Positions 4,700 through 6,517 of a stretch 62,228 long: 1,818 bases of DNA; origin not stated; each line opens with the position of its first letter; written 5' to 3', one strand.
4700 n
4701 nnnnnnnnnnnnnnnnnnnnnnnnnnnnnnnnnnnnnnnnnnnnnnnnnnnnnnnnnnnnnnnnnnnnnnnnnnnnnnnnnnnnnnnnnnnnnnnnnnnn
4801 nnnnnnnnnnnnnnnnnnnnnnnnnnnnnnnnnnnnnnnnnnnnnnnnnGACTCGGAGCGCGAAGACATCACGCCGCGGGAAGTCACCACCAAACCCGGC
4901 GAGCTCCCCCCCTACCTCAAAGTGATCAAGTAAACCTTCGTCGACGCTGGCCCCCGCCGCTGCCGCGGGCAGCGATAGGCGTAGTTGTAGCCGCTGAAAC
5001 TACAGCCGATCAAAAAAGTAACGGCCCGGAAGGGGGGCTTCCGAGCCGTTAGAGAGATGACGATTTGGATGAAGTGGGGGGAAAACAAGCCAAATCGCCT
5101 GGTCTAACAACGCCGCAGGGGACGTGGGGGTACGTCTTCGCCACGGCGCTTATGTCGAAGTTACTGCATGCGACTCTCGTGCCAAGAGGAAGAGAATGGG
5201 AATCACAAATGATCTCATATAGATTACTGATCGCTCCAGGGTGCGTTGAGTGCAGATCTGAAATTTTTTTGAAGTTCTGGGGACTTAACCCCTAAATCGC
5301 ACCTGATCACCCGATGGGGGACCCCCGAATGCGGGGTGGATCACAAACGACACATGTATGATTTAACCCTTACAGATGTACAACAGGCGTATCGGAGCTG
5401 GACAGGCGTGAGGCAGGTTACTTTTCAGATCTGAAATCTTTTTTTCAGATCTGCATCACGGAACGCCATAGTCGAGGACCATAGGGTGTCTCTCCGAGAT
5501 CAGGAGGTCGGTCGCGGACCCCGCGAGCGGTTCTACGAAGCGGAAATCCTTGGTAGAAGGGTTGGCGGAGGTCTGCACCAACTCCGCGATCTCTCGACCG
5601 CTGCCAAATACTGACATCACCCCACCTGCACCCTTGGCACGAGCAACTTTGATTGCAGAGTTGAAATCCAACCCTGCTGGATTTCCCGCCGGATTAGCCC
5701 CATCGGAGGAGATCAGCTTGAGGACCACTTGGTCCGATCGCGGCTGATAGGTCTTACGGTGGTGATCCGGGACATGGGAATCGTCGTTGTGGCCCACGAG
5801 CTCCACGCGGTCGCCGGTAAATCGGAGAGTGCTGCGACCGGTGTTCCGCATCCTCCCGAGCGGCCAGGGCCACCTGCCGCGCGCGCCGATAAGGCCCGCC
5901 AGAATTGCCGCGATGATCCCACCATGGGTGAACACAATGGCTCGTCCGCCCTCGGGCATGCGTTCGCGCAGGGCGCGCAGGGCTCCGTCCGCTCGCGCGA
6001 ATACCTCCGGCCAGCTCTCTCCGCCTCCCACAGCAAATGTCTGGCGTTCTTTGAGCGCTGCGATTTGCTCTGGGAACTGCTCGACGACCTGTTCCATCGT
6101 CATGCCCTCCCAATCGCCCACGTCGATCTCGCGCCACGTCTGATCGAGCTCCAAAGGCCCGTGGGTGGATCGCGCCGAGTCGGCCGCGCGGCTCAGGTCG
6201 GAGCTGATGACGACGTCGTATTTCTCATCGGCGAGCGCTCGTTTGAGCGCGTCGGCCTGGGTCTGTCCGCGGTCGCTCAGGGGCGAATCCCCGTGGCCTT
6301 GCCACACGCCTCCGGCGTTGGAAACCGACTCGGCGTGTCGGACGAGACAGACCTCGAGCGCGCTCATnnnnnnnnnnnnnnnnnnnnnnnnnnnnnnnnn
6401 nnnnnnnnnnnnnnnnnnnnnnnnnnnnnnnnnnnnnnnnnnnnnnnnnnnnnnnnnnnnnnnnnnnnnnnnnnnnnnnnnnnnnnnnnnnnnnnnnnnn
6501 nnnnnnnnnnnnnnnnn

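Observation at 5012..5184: Orphan sigma-54 promoter driving a ~145-nt terminator-bounded RNA with three C-rich loops (candidate anti-Shine-Dalgarno sRNA)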

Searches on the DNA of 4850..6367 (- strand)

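Call 4: search_rna_families(source=window, start=4850, end=5550, threshold=evalue, max_evalue=10, show_alignments=3)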
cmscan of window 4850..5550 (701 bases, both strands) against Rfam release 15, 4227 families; matches with E-value up to 10: 4.
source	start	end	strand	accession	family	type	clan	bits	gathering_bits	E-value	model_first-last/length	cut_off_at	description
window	5015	5160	-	RF02342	ar7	Gene; sRNA;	-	28.4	60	0.0013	1-145/145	no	Alphaproteobacterial sRNA ar7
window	5016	5099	-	RF01066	6C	Cis-reg;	-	23.8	47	0.81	1-75/75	no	6C RNA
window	5425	5452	-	RF03198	mir-7385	Gene; miRNA;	-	18.5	69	0.36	1-62/62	no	mir-7385 microRNA precursor family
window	5471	5530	+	RF01276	sR53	Gene; snRNA; snoRNA; CD-box;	-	11.5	49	5.3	1-60/60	no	Small nucleolar RNA sR53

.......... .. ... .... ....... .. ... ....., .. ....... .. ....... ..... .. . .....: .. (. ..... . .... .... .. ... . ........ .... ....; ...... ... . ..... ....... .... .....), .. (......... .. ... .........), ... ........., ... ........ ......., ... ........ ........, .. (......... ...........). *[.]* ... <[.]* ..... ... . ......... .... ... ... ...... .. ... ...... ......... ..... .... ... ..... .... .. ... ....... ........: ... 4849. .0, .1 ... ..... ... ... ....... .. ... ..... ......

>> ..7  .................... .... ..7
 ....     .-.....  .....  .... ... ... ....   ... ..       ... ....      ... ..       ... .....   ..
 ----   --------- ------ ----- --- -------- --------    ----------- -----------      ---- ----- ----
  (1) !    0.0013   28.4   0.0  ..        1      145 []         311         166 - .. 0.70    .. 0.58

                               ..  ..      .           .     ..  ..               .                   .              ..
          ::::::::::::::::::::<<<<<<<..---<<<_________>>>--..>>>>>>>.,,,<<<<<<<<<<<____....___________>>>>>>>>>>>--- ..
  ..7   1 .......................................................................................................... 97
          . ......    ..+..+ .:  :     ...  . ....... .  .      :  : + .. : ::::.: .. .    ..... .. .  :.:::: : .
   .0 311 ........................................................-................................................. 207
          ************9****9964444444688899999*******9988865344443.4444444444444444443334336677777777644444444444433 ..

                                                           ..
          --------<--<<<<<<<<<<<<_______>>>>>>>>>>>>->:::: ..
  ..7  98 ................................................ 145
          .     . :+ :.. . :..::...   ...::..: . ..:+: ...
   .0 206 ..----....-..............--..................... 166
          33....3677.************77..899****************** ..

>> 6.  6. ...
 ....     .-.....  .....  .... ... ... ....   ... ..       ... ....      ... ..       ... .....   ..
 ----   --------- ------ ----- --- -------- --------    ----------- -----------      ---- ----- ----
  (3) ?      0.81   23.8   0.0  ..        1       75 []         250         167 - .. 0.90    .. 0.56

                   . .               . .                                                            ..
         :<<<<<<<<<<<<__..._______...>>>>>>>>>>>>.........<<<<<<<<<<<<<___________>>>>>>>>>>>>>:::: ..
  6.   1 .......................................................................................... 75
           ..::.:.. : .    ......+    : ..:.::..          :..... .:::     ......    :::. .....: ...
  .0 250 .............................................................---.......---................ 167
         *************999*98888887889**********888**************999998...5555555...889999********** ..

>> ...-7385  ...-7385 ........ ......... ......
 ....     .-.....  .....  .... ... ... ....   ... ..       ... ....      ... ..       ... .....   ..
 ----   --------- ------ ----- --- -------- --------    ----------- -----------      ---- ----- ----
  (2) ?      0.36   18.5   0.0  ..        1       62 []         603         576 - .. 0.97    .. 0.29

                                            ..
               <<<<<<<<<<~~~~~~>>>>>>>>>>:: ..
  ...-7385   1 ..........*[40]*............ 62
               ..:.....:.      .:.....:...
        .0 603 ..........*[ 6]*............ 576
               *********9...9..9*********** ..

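Call 15: build_rna_model(alignment_id=A1)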
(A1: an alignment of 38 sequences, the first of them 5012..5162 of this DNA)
Model R1 built from alignment A1 (38 sequences, 155 columns); structure: RNAalifold consensus.
model positions 151; base pairs 43; branch points 2; effective number of sequences 0.9; information 0.589 bits per position. Calibrated on 0.2 Mb of random sequence (short: E-values are rough).
structure used (alignment columns):
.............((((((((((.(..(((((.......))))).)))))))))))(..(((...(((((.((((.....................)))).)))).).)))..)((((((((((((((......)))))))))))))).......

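Call 16: search_with_rna_model(model_id=R1, sources=[window, L001, L002, L003, L004, L005, L006, L007, L008, L009, L010, L011, L012, L013, L014, L015, L016, L017, L018, L019, L020, L021, L022, L023, L024, L025, L026, L027, L028, L029, L030, L031, L032, L033, L034, L035, L036, L037, L038, L039, L040, L041, L042, L043, L044, L045, L046, L047, L048, L049, L050, L051, L052, L053], max_evalue=1)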
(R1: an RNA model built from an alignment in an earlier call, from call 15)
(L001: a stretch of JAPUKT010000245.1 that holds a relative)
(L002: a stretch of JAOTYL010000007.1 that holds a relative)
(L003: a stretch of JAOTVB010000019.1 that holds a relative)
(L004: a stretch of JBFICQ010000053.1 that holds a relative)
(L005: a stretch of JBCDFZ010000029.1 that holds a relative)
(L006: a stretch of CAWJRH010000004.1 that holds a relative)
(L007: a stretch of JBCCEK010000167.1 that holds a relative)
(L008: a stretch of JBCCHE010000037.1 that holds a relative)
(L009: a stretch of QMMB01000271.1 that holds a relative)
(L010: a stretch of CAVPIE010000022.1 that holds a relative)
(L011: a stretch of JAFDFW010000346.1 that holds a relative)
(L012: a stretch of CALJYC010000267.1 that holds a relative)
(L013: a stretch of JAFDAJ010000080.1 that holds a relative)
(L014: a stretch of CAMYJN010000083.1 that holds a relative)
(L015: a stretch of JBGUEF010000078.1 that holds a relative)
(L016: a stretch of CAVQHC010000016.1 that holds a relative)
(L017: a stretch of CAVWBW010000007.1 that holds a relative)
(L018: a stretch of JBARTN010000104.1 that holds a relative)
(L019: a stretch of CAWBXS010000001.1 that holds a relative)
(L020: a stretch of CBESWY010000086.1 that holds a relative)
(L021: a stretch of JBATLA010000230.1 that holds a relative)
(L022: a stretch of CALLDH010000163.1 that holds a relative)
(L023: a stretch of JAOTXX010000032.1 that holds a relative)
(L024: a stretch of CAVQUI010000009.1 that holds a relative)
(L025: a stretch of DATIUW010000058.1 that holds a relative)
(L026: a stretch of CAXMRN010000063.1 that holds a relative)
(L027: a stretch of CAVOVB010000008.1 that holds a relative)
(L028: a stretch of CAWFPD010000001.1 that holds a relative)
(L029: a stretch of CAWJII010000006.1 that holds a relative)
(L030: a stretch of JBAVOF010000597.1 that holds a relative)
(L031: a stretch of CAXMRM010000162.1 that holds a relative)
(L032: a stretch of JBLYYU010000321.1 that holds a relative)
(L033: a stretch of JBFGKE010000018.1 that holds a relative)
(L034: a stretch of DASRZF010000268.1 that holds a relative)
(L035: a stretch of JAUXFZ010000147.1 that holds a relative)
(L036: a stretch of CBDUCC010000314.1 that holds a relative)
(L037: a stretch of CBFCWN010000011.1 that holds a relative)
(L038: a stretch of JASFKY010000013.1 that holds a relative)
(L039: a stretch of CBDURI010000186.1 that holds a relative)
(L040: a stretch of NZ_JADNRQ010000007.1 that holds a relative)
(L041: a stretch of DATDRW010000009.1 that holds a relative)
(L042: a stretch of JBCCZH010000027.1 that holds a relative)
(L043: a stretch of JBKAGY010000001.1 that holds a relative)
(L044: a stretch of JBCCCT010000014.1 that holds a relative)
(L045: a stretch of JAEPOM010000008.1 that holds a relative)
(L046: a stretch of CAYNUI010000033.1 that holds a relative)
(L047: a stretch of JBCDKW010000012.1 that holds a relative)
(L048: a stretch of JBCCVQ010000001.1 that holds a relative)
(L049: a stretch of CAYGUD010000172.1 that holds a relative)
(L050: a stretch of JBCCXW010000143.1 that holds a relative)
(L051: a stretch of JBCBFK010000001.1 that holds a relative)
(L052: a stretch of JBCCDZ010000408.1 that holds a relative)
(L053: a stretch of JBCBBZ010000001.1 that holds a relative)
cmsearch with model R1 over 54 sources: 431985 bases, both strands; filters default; matches with E-value up to 1: 50.
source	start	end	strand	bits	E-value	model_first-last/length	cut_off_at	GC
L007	1250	1400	+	182.7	6.2e-49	1-151/151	no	0.56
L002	5207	5357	+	181.8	1.1e-48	1-151/151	no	0.56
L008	1250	1400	+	181.2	1.6e-48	1-151/151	no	0.58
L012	5207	5358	+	181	1.8e-48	1-151/151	no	0.57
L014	5207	5356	+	179.4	5.1e-48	1-151/151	no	0.57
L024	5207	5356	+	179.2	6e-48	1-151/151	no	0.58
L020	5207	5356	+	179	6.6e-48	1-151/151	no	0.57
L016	5207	5356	+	178.4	1e-47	1-151/151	no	0.58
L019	5206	5356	+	178.3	1e-47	1-151/151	no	0.58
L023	5207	5356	+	178.3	1.1e-47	1-151/151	no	0.57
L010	5207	5356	+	178.1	1.2e-47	1-151/151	no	0.59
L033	5207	5358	+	178.1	1.2e-47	1-151/151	no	0.59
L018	2530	2679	+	177.3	2e-47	1-151/151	no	0.61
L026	5207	5357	+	177.3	2e-47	1-151/151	no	0.56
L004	5207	5358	+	176.6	3.1e-47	1-151/151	no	0.59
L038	5206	5357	+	176.6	3.1e-47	1-151/151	no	0.59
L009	1514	1664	+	176.4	3.6e-47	1-151/151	no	0.56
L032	4621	4771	+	176.3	3.8e-47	1-151/151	no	0.58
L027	5207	5356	+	176.2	4.2e-47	1-151/151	no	0.59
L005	5209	5360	+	175.7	5.7e-47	1-151/151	no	0.57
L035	1119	1269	+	175.5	6.7e-47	1-151/151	no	0.58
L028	5206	5357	+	174.9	9.7e-47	1-151/151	no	0.57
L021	2776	2926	+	174.4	1.3e-46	1-151/151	no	0.55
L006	5204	5354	+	173.8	1.9e-46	1-151/151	no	0.58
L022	3436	3586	+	172.9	3.5e-46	1-151/151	no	0.58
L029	5209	5358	+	172.8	3.7e-46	1-151/151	no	0.58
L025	1518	1669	+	172.5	4.6e-46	1-151/151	no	0.57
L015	5207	5357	+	172.2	5.4e-46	1-151/151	no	0.58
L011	1797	1947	+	171.6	7.9e-46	1-151/151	no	0.58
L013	5207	5357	+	171.6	7.9e-46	1-151/151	no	0.58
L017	5206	5356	+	170.6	1.5e-45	1-151/151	no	0.59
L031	4622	4772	+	170.1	2.2e-45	1-151/151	no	0.55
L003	5198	5348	+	168.2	7.2e-45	1-151/151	no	0.57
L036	3336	3489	+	167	1.5e-44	1-151/151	no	0.58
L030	5207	5357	+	163.9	1.2e-43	1-151/151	no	0.56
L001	5207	5356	+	161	7.4e-43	1-151/151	no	0.57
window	5012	5162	-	157.4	7.8e-42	1-151/151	no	0.56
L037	5198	5350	+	155.1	3.5e-41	1-151/151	no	0.58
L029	5311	5433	-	22.6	0.00048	1-151/151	no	0.62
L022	3539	3639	-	21.9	0.00077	1-151/151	no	0.53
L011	1907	1940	-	21.3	0.0011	111-144/151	no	0.65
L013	5317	5350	-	21.3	0.0011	111-144/151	no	0.65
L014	5316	5349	-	21.3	0.0011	111-144/151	no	0.65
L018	2639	2672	-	21.3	0.0011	111-144/151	no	0.65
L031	4732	4765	-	21.3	0.0011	111-144/151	no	0.65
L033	5318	5351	-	21.3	0.0011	111-144/151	no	0.65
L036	3449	3482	-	21.3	0.0011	111-144/151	no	0.65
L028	5317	5350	-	21.3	0.0011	111-144/151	no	0.65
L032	4731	4764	-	16.9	0.019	111-144/151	no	0.65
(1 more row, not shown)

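Call 24: search_rna_families(sources=[L006, L010, L017, L019, L033, L036, L005], threshold=evalue, max_evalue=5)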
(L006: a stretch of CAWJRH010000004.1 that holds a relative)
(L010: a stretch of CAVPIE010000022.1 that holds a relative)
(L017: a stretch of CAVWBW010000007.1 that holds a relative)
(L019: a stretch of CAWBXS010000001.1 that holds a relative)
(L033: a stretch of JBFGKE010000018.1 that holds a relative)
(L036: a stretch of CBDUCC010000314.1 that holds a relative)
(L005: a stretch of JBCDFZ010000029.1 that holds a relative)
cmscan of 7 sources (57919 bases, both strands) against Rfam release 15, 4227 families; matches with E-value up to 5: 15.
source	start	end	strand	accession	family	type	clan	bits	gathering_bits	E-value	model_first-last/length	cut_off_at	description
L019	7918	8279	+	RF00023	tmRNA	Gene;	CL00001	180.2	47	8.7e-72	1-374/374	no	transfer-messenger RNA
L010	8022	8383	+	RF00023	tmRNA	Gene;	CL00001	179.3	47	2e-71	1-374/374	no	transfer-messenger RNA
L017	5214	5353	+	RF02342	ar7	Gene; sRNA;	-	35.7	60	0.0021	1-145/145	no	Alphaproteobacterial sRNA ar7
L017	5269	5352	+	RF01066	6C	Cis-reg;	-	33.4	47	1.3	1-75/75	no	6C RNA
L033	5271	5354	+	RF01066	6C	Cis-reg;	-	32.7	47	1.7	1-75/75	no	6C RNA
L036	3400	3485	+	RF01066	6C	Cis-reg;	-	32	47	2.3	1-75/75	no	6C RNA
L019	5269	5352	+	RF01066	6C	Cis-reg;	-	31.7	47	2.6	1-75/75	no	6C RNA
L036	3347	3486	+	RF02342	ar7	Gene; sRNA;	-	31.1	60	0.025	1-145/145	no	Alphaproteobacterial sRNA ar7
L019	7881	8040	+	RF04321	tmRNA_permuted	Gene;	-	30.3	47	0.023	1-213/213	no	permuted transfer-messenger RNA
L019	5220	5353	+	RF02342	ar7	Gene; sRNA;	-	29.5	60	0.057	1-145/145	no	Alphaproteobacterial sRNA ar7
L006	5214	5351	+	RF02342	ar7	Gene; sRNA;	-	29.4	60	0.06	1-145/145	no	Alphaproteobacterial sRNA ar7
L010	7944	8144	+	RF04321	tmRNA_permuted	Gene;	-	28.8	47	0.049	1-213/213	no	permuted transfer-messenger RNA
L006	340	375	+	RF01333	CRISPR-DR20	Gene; CRISPR;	-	23.3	42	2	1-36/36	no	CRISPR RNA direct repeat element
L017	3986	4042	+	RF00700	mir-375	Gene; miRNA;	-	23.2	46.7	0.69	1-67/67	no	mir-375 microRNA precursor family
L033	8435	8531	-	RF00760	mir-342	Gene; miRNA;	-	21.1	60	4.4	1-99/99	no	mir-342 microRNA precursor family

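Call 33: search_with_rna_model(model_id=R1, sources=[L054, L055, L056, L057, L058, L059, L060, L061, L062, L063, L064, L065, L066, L067, L068, L069, L070, L071, L072, L073, L074, L075, L076, L077, L078, L079, L080, L081, L082, L083, L084, L085, L086, L087, L088, L089, L090, L091, L092, L093, L094, L095, L096, L097, L098, L099], max_evalue=0.001)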
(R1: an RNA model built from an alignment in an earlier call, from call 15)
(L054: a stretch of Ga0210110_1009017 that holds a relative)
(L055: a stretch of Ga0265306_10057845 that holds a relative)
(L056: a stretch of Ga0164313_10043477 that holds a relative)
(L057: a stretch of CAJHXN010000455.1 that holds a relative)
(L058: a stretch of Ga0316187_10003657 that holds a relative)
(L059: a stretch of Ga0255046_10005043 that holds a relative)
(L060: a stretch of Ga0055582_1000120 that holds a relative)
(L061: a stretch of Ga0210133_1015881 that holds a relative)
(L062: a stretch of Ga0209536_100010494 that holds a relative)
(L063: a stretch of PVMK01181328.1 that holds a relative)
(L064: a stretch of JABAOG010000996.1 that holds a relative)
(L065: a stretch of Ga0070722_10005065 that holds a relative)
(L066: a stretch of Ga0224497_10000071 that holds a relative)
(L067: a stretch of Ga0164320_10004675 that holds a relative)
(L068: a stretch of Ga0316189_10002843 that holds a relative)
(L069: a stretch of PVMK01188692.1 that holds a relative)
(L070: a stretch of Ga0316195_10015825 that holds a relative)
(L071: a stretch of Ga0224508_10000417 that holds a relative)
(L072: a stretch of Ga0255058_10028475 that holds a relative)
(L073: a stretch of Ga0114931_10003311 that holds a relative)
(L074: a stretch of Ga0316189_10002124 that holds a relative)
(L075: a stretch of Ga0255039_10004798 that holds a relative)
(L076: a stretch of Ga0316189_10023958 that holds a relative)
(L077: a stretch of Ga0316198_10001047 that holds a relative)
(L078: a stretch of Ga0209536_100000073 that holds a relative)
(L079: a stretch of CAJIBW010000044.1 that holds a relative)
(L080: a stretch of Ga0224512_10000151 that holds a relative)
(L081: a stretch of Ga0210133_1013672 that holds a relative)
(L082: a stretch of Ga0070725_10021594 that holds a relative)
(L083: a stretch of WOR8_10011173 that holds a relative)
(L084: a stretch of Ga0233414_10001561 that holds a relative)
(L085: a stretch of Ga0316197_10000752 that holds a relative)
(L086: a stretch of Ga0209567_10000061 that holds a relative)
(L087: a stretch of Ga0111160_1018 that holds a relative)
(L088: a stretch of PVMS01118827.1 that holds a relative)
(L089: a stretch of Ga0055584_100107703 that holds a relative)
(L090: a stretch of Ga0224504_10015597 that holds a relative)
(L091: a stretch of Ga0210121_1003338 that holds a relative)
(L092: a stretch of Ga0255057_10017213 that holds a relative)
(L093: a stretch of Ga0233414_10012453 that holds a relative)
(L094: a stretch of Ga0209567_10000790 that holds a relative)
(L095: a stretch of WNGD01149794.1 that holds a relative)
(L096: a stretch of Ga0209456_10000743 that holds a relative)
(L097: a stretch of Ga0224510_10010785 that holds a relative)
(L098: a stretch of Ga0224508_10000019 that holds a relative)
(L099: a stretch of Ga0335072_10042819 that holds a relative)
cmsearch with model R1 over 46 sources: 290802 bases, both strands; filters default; matches with E-value up to 0.001: 50.
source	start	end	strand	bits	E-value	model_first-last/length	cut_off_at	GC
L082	1097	1247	+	186.9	2.7e-50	1-151/151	no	0.57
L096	12150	12300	+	186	5e-50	1-151/151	no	0.57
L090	576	727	+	183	3.4e-49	1-151/151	no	0.56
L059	1845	1996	+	182.2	5.7e-49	1-151/151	no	0.57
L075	4331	4482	+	182.2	5.7e-49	1-151/151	no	0.57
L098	3732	3882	-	181.8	7.5e-49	1-151/151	no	0.56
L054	279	429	+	180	2.4e-48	1-151/151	no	0.6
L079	1459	1608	-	179.6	3.1e-48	1-151/151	no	0.57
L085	3950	4099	-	179.2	4e-48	1-151/151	no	0.57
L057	3983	4133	+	179.1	4.2e-48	1-151/151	no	0.58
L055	77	226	-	178.6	5.9e-48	1-151/151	no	0.57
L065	2371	2522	-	178.5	6.3e-48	1-151/151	no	0.57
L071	2538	2687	-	178.3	7.1e-48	1-151/151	no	0.57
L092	2738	2888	-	177.6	1.2e-47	1-151/151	no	0.57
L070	513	663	+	177.5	1.2e-47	1-151/151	no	0.6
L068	204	353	-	177.5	1.2e-47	1-151/151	no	0.59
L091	1023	1174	+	177.4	1.3e-47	1-151/151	no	0.54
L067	1514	1664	+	176.4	2.5e-47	1-151/151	no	0.56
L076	1408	1558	+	176.3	2.6e-47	1-151/151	no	0.55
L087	8696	8846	+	175.8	3.5e-47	1-151/151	no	0.57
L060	6769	6919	-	175.1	5.6e-47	1-151/151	no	0.6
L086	11649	11799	+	175.1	5.6e-47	1-151/151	no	0.6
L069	11401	11551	+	174.9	6.4e-47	1-151/151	no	0.58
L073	3273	3423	-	174.8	6.8e-47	1-151/151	no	0.56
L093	2069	2219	+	174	1.2e-46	1-151/151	no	0.58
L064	3407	3558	-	173.8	1.3e-46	1-151/151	no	0.58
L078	2908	3058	-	173.7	1.4e-46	1-151/151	no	0.57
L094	1050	1200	-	172.5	3e-46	1-151/151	no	0.58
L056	1617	1767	+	172.4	3.3e-46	1-151/151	no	0.58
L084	8551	8701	+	172.2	3.6e-46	1-151/151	no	0.58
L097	2479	2629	+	171.5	5.9e-46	1-151/151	no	0.56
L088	2302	2452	-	171.2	7.1e-46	1-151/151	no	0.57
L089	37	187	-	170.3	1.2e-45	1-151/151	no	0.58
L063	199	349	-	169.5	2e-45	1-151/151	no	0.56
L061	811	961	+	168.5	4.1e-45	1-151/151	no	0.55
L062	40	189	-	168.4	4.2e-45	1-151/151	no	0.58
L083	5756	5905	+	168.4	4.2e-45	1-151/151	no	0.58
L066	5174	5324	+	168.2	4.8e-45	1-151/151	no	0.57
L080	3576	3726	+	168.2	4.8e-45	1-151/151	no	0.57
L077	2014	2159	-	168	5.6e-45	5-151/151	no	0.57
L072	392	542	-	158.4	2.7e-42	1-151/151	no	0.56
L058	6067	6218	+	154.3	3.8e-41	1-151/151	no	0.57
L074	2105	2256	+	154.3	3.8e-41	1-151/151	no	0.57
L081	1641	1730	+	81.8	8.3e-21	1-89/151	3'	0.56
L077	1939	2061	+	22.6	0.00033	1-151/151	no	0.62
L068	211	244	+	21.3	0.00077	111-144/151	no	0.65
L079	1466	1499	+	21.3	0.00077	111-144/151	no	0.65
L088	2309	2342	+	21.3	0.00077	111-144/151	no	0.65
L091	1134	1167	-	21.3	0.00077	111-144/151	no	0.65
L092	2745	2778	+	21.3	0.00077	111-144/151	no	0.65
